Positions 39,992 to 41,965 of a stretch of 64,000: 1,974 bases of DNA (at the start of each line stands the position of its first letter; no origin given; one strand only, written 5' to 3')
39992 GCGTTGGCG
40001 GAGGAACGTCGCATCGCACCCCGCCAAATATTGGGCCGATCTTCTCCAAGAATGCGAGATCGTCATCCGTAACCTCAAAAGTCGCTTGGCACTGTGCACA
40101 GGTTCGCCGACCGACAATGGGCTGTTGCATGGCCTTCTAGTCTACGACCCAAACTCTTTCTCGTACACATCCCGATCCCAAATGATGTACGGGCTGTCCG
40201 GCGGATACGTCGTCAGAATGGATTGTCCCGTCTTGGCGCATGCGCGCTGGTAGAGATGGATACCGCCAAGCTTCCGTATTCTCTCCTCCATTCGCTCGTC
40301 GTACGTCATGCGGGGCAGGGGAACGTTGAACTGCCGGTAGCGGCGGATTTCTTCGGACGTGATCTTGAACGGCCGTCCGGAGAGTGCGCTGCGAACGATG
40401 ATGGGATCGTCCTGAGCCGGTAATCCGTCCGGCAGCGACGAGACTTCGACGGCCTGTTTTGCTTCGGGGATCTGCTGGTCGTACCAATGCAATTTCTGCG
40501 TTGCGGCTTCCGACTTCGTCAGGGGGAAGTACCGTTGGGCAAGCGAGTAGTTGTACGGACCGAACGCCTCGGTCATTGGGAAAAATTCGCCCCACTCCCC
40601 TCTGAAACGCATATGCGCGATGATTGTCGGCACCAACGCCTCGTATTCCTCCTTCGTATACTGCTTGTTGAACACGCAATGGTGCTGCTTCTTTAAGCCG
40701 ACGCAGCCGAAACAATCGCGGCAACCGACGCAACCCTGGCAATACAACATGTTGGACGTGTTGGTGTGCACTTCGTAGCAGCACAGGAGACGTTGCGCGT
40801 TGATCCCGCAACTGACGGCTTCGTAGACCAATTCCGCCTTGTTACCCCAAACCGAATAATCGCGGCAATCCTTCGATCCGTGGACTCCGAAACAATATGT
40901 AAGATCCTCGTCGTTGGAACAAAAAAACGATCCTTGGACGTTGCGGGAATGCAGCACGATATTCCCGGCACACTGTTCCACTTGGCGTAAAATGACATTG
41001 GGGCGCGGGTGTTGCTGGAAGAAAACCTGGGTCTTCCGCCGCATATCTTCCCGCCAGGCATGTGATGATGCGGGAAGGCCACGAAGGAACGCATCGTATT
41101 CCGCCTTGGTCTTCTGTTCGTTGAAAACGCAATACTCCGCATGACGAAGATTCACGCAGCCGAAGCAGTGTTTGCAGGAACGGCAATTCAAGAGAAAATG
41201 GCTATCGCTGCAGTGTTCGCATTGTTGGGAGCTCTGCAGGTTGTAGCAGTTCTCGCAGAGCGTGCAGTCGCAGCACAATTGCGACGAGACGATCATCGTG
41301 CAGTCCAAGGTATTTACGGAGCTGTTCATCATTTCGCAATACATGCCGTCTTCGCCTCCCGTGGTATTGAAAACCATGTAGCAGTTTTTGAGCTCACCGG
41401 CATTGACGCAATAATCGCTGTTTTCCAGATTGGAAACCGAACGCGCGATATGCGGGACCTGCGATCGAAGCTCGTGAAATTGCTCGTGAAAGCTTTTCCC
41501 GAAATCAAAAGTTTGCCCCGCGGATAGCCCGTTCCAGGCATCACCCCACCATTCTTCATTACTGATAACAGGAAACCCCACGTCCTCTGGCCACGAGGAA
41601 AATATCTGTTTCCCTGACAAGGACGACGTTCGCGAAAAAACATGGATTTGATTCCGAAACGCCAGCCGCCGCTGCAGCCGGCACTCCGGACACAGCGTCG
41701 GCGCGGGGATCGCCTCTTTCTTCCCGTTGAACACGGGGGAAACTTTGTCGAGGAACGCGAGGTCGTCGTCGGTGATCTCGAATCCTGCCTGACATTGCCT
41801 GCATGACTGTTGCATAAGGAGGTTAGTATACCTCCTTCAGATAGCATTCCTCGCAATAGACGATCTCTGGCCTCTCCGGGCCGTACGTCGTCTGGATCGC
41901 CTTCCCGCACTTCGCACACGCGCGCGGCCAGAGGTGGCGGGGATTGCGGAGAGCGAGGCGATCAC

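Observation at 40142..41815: Internal architecture: the same ~75-aa zinc-ribbon-like module at both termini, and two Cys-rich modules with an 18-residue cysteine period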

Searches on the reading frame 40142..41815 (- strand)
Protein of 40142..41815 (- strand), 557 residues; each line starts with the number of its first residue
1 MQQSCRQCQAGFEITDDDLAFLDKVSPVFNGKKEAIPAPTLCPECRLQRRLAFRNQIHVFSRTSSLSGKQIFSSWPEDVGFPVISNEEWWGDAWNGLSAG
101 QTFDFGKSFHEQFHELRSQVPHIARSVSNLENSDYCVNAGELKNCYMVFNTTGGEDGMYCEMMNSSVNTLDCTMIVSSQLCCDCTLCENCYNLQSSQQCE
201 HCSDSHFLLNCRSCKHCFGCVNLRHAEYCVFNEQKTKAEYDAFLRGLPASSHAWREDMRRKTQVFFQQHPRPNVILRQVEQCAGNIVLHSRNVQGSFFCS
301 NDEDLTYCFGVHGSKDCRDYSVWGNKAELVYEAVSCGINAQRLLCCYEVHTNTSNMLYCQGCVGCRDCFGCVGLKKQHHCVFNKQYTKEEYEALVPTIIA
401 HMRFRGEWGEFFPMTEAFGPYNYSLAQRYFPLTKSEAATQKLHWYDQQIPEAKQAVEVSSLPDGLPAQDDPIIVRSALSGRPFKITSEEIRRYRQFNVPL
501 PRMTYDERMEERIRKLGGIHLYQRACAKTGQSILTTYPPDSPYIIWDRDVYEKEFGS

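Call 3: search_protein_families(library=pfam, proteins=[window:40142-41815:-], max_evalue=1)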
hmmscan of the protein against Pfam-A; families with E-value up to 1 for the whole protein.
window:40142-41815:- (557 aa): 1 family
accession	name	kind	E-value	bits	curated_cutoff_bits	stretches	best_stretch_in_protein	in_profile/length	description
PF09606.15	Med15_N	-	0.036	14.2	24.1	1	380-403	39-62/72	ARC105/Med15 mediator subunit N-terminal KIX domain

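Call 4: search_protein_families(library=ncbifam, proteins=[window:40142-41815:-], max_evalue=1)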
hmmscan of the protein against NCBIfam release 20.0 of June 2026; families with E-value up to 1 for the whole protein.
window:40142-41815:- (557 aa): 0 families

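Call 6: find_homologous_proteins(query=window:40142-41815:-, max_evalue=0.001)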
Query window:40142-41815:- (557 aa): 2607 proteins with E <= 0.001 among 7572 candidates; the best 120 are listed.
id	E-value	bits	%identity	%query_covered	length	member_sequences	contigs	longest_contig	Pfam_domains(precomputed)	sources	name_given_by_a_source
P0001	0.0e+0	1345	100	100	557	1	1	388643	-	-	-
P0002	3.1e-252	856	64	100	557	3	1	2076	-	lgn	-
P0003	2.5e-251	853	63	100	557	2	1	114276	-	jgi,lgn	-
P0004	1.6e-242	824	62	100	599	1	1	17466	-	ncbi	-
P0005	2.1e-234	797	59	100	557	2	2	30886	-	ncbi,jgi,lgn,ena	-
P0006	5.2e-225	766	58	100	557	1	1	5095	-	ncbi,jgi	jgi:hypothetical protein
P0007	2.9e-220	751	58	100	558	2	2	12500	-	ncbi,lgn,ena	-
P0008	2.7e-219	747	58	100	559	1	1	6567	-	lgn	-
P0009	3.8e-216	737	56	100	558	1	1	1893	-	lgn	-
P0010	2.5e-215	734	56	100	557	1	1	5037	-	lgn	-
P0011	3.4e-212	724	56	100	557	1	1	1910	-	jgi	jgi:hypothetical protein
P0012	5.3e-210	717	56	100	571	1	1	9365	-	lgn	-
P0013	6.8e-210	716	55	100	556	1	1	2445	-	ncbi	-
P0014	5.3e-208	710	56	98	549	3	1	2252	-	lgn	-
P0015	7.2e-208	710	57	100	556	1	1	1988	-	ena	-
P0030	8.0e-199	680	53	100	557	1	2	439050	-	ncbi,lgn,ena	-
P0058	8.3e-190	650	51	100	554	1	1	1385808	-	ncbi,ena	-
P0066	1.1e-187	643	51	100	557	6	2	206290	-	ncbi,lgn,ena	-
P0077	7.5e-183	627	50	99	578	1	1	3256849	-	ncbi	ncbi:MAG: hypothetical protein U0136_05465 [Bdellovibrionota bacterium]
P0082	4.6e-181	621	49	100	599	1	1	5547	-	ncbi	-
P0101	1.3e-174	600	49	100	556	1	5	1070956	-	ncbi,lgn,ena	-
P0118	2.0e-170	586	52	86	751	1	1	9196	-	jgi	-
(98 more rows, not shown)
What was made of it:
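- Checked: It has 2,607 database homologs at E<=1e-3 (call 6).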

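Call 22: search_solved_structures(query=A2, max_evalue=10, show_alignments=3)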
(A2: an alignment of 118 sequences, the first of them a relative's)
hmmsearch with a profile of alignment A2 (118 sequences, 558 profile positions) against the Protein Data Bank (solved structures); distinct sequences matched with E-value up to 10: 2.
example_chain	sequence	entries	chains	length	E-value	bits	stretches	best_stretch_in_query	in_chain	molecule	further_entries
1ctl_A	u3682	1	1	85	0.49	12.1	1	526-557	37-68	AVIAN CYSTEINE RICH PROTEIN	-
1b8t_A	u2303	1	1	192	2.7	9.7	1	526-557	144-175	PROTEIN (CRP1)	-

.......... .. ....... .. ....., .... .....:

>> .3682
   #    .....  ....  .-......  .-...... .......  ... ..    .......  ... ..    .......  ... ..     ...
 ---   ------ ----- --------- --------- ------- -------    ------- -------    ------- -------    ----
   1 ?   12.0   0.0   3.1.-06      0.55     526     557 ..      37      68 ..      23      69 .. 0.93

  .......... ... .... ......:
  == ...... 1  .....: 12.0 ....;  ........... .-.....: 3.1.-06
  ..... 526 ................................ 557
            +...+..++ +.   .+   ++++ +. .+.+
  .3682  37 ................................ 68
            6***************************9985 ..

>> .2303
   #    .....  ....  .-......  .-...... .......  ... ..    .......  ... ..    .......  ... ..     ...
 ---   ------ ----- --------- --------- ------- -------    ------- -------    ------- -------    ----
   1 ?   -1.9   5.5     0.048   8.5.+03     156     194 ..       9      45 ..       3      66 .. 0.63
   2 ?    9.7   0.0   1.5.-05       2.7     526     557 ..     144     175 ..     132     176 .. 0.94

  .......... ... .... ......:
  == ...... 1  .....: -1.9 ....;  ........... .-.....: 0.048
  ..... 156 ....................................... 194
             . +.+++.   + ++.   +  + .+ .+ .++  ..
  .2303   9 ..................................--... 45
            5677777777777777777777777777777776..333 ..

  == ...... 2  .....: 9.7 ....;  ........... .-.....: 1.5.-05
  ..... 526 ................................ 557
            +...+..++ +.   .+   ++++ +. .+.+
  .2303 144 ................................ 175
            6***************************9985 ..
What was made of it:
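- Tried and rejected: PDB sequence profile search found only a marginal LIM-like hit to the C-terminus (call 22).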

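Call 23: predict_structure(alignment_id=A2)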
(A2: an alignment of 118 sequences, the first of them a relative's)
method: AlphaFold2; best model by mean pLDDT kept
length: 557 residues; sequences in the alignment: 118
mean_pLDDT: 82.5   pTM: 0.85
mean pLDDT of the five models: 82.5, 82.5, 81.2, 79.9, 77.7
residues with pLDDT >= 90: 266; 70-90: 156; 50-70: 122; < 50: 13
segments of 3 or more residues with pLDDT < 50: 278-282, 291-295
pLDDT, mean of each block of 10 residues (from residue 1): 94 92 91 94 92 92 96 94 94 94 97 95 90 85 81 67 65 62 59 59 59 62 72 86 85 88 88 64 49 50 55 60 65 69 69 78 88 89 97 97 95 92 94 96 90 93 95 95 93 89 91 79 91 89 91 80
secondary structure, 60 per line:
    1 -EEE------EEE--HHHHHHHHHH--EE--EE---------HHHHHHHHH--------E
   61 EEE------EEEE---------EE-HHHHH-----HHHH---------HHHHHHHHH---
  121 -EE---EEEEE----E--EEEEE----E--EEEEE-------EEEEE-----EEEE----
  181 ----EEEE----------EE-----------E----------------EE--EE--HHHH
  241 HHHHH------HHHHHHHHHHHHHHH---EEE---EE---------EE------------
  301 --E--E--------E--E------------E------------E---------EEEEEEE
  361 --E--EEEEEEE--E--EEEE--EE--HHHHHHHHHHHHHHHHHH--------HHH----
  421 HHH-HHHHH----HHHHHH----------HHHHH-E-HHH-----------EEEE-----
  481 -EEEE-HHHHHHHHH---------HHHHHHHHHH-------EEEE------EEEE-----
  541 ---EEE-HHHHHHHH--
elements in order: E2-4 E11-13 H16-25 H43-51 E60-63 E70-73 H86-90 H96-99 H109-117 E127-131 E139-143 E151-155 E163-167 E173-176 E185-188 H237-245 H252-266 E270-272 E354-360 E366-372 E378-381 H388-405 H425-429 H434-439 H450-454 E472-475 E482-485 H487-495 H505-514 E522-525 E532-535 E544-546 H548-555
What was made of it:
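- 41552..41815 (-): B residues 1-88: N-terminal zinc module. Cys4 site C5/C8/C42/C45 is intact; the second ancestral site (64/67/85/88) is absent. AF2 pLDDT >90, hairpin plus helix after CPxC (call 23).
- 41006..41110 (-): B residues 236-270: helical hairpin after module 1 (..EY.AF...). AF2 helices at 237-245 and 252-266 (call 23).
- AF2 full-length model: pTM 0.85, strands at 127, 139, 151, 163, 173 and 185 (call 23). In the full-length AF2 model the Cys-rich modules have only pLDDT 50-67 (call 23). Moderate pLDDT in the full-length model (call 23).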

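Call 25: search_protein_representatives(protein=window:40142-41815:-)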
Query: 557 residues. Proteins with E-value up to 0.001 (for the whole library): 3347; up to 1e-10: 2500; up to 1e-30: 1338. The best 150 are listed.
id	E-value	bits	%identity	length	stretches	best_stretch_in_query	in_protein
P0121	5.5e-181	619.3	48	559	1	4-556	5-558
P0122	2.4e-150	518.1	51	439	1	120-556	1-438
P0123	4.7e-142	490.7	41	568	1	4-553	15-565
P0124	2.0e-141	488.7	43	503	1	63-556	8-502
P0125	2.5e-133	461.9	42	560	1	1-551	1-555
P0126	5.7e-130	450.8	40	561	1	2-553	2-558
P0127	1.2e-127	443.2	41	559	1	1-556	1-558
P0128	1.5e-127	442.8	40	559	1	1-551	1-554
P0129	7.3e-127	440.6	39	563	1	1-554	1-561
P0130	6.1e-126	437.5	40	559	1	1-554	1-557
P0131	9.4e-125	433.6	40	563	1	5-554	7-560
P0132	6.4e-123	427.5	40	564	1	3-552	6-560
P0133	3.0e-121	422.0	40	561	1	3-554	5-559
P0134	7.9e-121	420.6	36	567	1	3-554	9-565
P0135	4.0e-118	411.7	39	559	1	1-555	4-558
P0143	1.8e-113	396.4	37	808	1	1-551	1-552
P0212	1.7e-98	346.9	37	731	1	5-547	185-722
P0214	2.1e-98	346.6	38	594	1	3-530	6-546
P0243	1.6e-93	330.5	35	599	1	3-532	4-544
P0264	1.3e-91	324.2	39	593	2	2-467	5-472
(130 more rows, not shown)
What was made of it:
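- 40142..41815 (-): Paralog B (the finding): 557-aa soluble Cys-rich protein, including the stop codon. 2,607 homologs (call 6) and 3,347 clusters at 50% identity (call 25).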

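Call 26: fold_search(model_id=the predicted structure, library=pdb)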
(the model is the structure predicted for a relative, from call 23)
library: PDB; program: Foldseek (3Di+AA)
matches with E <= 10: 17; with E <= 0.001: 0
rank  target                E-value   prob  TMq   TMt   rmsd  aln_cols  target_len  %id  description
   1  2iu8_C                1.7e+00  0.01  0.07  0.10  19.0       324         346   10  Chlamydia trachomatis LpxD with 25mM UDPGlcNAc (Complex I) (released 2007-02-20)
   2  2luy_MODEL_1_A        2.9e+00  0.09  0.07  0.22   9.4        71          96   14  Solution structure of the tandem zinc finger domain of fission yeast Stc1 (released 2013-05-08)
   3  4e79_A                3.0e+00  0.01  0.07  0.09  17.1       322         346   10  Structure of LpxD from Acinetobacter baumannii at 2.66A resolution (P4322 form) (released 2013-01-16)
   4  4m99_B                3.5e+00  0.02  0.08  0.16  14.7       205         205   11  Acetyltransferase domain of PglB from Neisseria gonorrhoeae FA1090 in complex with acetyl coenzyme A (released 2013-10-02)
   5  8r1f_B                3.9e+00  0.10  0.06  0.20   8.1        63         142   17  Monomeric E6AP-E6-p53 ternary complex (released 2023-12-06)
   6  4mzu_G                5.0e+00  0.03  0.09  0.15  10.5       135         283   12  Crystal structure of FdtD, a bifunctional ketoisomerase/N-acetyltransferase from Shewanella denitrificans (released 2013-10-09)
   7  4xr8_F                6.4e+00  0.08  0.06  0.20   8.2        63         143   17  Crystal structure of the HPV16 E6/E6AP/p53 ternary complex at 2.25 A resolution (released 2016-02-03)
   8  9jyw_A                6.7e+00  0.01  0.07  0.16  11.8       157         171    8  Crystal structure of the gamma-carbonic anhydrase from the polyextremophilic bacterium Aeribacillus pallidus (released 2024-12-11)
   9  3r0s                  7.4e+00  0.01  0.08  0.13  16.9       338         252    7  UDP-N-acetylglucosamine acyltransferase from Campylobacter jejuni (released 2011-03-23)
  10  6ued                  7.8e+00  0.00  0.06  0.08  19.5       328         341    8  Apo Pseudomonas aeruginosa LpxD Structure (released 2019-11-13)
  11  5b3z_A                8.6e+00  0.01  0.04  0.05  14.6        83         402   13  Crystal structure of hPin1 WW domain (5-39) fused with maltose-binding protein (released 2016-10-26)
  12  9gjw_7                8.6e+00  0.01  0.06  0.05  12.4        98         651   12  OCCM maturation intermediate stalled with an Arginine Finger mutation in Mcm2 (released 2025-03-05)
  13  7r1f_B                8.6e+00  0.01  0.06  0.05  16.1       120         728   12  Early transcription elongation state of influenza B polymerase backtracked due to double incoproation of nucleotide an (released 2022-12-28)
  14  7pmk_5                9.1e+00  0.01  0.04  0.03  18.6       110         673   12  S. cerevisiae replisome-SCF(Dia2) complex bound to double-stranded DNA (conformation I) (released 2021-11-10)
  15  4eaa                  9.1e+00  0.01  0.07  0.13  14.9       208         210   12  X-ray crystal structure of the H141N mutant of perosamine N-acetyltransferase from Caulobacter crescentus in complex wit (released 2012-04-04)
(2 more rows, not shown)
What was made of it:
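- On Left-handed beta-helix / hexapeptide repeat (18-residue coil): Foldseek E >= 1.7 (call 26).
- The weak Foldseek hits of the full-length model were mostly LbH acyltransferases (call 26, E >= 1.7).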

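Call 27: find_encoding_contigs(protein=P0077, flank=10000, max_places=2)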
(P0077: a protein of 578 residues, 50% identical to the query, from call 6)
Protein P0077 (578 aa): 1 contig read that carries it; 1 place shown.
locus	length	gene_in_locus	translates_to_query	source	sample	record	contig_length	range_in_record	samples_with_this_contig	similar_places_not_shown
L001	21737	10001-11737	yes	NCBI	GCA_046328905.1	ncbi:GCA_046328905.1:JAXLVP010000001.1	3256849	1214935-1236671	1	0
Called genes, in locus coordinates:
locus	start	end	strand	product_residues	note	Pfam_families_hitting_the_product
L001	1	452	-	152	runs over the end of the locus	PF00582:Usp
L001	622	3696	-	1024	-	-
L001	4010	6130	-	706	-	PF01326:PPDK_N, PF00391:PEP-utilizers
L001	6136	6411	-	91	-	-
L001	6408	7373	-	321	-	-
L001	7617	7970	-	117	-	PF09951:Imm33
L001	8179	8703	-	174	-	-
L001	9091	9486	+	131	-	-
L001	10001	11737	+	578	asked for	-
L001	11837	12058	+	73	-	-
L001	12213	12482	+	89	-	-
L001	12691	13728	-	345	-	PF00108:Thiolase_N, PF08545:ACP_syn_III, PF08541:ACP_syn_III_C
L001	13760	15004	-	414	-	PF00109:ketoacyl-synt, PF02801:Ketoacyl-synt_C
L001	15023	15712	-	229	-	-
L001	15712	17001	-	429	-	PF00275:EPSP_synthase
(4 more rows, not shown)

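Call 28: find_encoding_contigs(protein=P0058, flank=10000, max_places=2)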
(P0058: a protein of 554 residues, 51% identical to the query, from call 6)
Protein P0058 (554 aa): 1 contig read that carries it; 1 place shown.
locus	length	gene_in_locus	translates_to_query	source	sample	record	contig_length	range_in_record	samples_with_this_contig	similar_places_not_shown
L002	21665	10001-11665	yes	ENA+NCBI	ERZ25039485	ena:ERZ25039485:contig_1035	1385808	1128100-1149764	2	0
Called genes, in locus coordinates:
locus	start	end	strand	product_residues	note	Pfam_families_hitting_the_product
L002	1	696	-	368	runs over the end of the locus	PF00534:Glycos_transf_1, PF13692:Glyco_trans_1_4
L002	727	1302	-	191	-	-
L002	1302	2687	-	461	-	-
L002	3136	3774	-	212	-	-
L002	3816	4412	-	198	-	PF09997:DUF2238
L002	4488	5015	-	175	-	-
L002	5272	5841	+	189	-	PF00561:Abhydrolase_1 (weak), PF06821:Ser_hydrolase, PF12697:Abhydrolase_6 (weak)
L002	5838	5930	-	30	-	-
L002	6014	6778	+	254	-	PF01026:TatD_DNase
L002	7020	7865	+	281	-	-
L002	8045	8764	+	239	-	PF03372:Exo_endo_phos, PF14529:Exo_endo_phos_2 (weak)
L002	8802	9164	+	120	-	PF01741:MscL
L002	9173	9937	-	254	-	PF01978:TrmB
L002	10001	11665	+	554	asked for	-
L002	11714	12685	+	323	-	PF00520:Ion_trans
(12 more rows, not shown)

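Call 29: find_encoding_contigs(protein=P0030, flank=10000, max_places=2)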
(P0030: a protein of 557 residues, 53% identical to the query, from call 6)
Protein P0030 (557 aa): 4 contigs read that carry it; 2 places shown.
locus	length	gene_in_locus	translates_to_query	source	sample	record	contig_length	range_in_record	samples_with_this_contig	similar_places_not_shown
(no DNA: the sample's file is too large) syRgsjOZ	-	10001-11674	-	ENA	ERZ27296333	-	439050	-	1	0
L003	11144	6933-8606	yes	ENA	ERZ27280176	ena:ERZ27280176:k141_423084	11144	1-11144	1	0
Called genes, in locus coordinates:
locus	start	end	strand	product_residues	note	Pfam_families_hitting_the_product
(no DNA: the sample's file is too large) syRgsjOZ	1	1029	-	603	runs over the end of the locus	PF20176:DUF6541 (weak), PF13424:TPR_12 (weak), PF13432:TPR_16 (weak), PF14559:TPR_19 (weak), PF13424:TPR_12 (weak), PF00515:TPR_1 (weak), PF13181:TPR_8 (weak), PF14559:TPR_19, +8 more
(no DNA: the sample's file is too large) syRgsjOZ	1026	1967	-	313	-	PF00069:Pkinase, PF07714:PK_Tyr_Ser-Thr, PF01636:APH (faint)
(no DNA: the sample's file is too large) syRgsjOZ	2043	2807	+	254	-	PF01026:TatD_DNase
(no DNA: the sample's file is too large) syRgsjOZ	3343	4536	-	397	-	-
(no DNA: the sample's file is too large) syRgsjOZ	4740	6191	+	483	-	PF00005:ABC_tran, PF02463:SMC_N (faint), PF03193:RsgA_GTPase (faint), PF13191:AAA_16 (faint), PF13476:AAA_23 (faint), PF13555:AAA_29 (faint), PF12848:ABC_tran_Xtn (weak), PF00005:ABC_tran, +2 more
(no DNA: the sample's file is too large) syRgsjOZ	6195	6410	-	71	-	-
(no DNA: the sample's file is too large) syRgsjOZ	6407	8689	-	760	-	PF00027:cNMP_binding, PF06414:Zeta_toxin (weak), PF13671:AAA_33 (weak)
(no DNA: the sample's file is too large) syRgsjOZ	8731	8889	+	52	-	-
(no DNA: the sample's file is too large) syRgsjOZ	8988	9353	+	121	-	PF01741:MscL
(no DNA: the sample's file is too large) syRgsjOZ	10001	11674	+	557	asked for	-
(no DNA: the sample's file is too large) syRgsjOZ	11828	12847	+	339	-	PF21338:Top1B_N_bact, PF01028:Topoisom_I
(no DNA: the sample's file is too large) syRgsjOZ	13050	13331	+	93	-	-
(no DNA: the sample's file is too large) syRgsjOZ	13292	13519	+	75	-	PF18895:T4SS_pilin (weak)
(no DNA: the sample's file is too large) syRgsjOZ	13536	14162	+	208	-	PF18895:T4SS_pilin (weak)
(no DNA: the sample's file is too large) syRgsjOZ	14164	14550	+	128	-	PF18895:T4SS_pilin (weak)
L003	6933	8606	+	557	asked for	-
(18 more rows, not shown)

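Call 30: find_encoding_contigs(protein=P0101, flank=10000, max_places=2)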
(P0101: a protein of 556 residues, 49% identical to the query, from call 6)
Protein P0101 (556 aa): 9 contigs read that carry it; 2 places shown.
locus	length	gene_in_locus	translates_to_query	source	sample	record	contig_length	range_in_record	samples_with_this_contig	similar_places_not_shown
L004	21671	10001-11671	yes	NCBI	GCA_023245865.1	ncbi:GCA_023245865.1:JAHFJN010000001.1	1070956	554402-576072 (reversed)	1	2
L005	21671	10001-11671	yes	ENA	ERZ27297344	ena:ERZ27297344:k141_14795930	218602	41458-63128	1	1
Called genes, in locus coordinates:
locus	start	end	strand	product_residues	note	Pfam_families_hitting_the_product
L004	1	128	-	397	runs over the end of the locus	PF00817:IMS, PF11799:IMS_C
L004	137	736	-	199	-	PF01726:LexA_DNA_bind, PF00717:Peptidase_S24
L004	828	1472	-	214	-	PF00106:adh_short, PF08659:KR (weak), PF13561:adh_short_C2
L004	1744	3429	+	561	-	-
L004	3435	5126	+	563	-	-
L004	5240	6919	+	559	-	-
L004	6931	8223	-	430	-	PF07690:MFS_1, PF13347:MFS_2, PF11700:ATG22, PF12832:MFS_1_like, PF07690:MFS_1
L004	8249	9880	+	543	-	-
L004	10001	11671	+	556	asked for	-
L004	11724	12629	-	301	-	-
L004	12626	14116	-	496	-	PF03816:LytR_cpsA_psr, PF13399:LytR_C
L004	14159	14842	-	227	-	PF01757:Acyl_transf_3 (faint), PF07786:HGSNAT_cat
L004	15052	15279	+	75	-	-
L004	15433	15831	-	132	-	PF16320:Ribosomal_L12_N, PF00542:Ribosomal_L12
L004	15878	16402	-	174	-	PF00466:Ribosomal_L10, PF27436:RL10_C (faint)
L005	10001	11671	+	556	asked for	-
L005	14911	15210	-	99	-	PF13451:zf_Tbcl, PF23477:zf_Tbcl_2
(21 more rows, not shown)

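Call 31: find_encoding_contigs(protein=P0066, flank=10000, max_places=2)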
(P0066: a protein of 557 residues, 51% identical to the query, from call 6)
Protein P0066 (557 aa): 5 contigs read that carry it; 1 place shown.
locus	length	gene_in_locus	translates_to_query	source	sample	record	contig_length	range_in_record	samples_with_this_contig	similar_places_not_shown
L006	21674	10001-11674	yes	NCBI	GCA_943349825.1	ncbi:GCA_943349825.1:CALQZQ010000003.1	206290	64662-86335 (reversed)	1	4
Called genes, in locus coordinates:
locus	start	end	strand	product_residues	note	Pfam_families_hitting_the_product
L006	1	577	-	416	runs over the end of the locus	PF04932:Wzy_C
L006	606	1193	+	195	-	PF01725:Ham1p_like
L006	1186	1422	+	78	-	PF00462:Glutaredoxin, PF02798:GST_N, PF13417:GST_N_3, PF13409:GST_N_2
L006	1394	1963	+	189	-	PF01596:Methyltransf_3, PF08704:GCD14 (weak), PF13578:Methyltransf_24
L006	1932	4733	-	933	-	PF00912:Transgly, PF00905:Transpeptidase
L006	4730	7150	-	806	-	PF01588:tRNA_bind, PF03483:B3_4, PF03484:B5, PF17759:tRNA_synthFbeta, PF03147:FDX-ACB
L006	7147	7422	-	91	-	PF04193:PQ-loop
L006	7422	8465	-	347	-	PF02912:Phe_tRNA-synt_N, PF01409:tRNA-synt_2d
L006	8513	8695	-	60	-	-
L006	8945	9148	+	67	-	-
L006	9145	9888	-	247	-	PF01978:TrmB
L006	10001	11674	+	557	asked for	-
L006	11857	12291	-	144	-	PF01850:PIN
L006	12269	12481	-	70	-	-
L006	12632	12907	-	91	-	PF00216:Bac_DNA_binding, PF18291:HU-HIG (weak)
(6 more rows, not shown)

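Call 47: search_protein_families(library=padloc, proteins=[window:40142-41815:-], max_evalue=0.1)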
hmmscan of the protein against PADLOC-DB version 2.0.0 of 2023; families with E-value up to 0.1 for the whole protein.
window:40142-41815:- (557 aa): 0 families

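Call 48: search_protein_families(library=phrogs, proteins=[window:40142-41815:-], max_evalue=0.1)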
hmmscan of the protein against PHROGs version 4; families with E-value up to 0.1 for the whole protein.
window:40142-41815:- (557 aa): 1 family
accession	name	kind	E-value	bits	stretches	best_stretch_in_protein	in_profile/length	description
phrog_15341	-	unknown function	0.0017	18.8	1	133-227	30-134/276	-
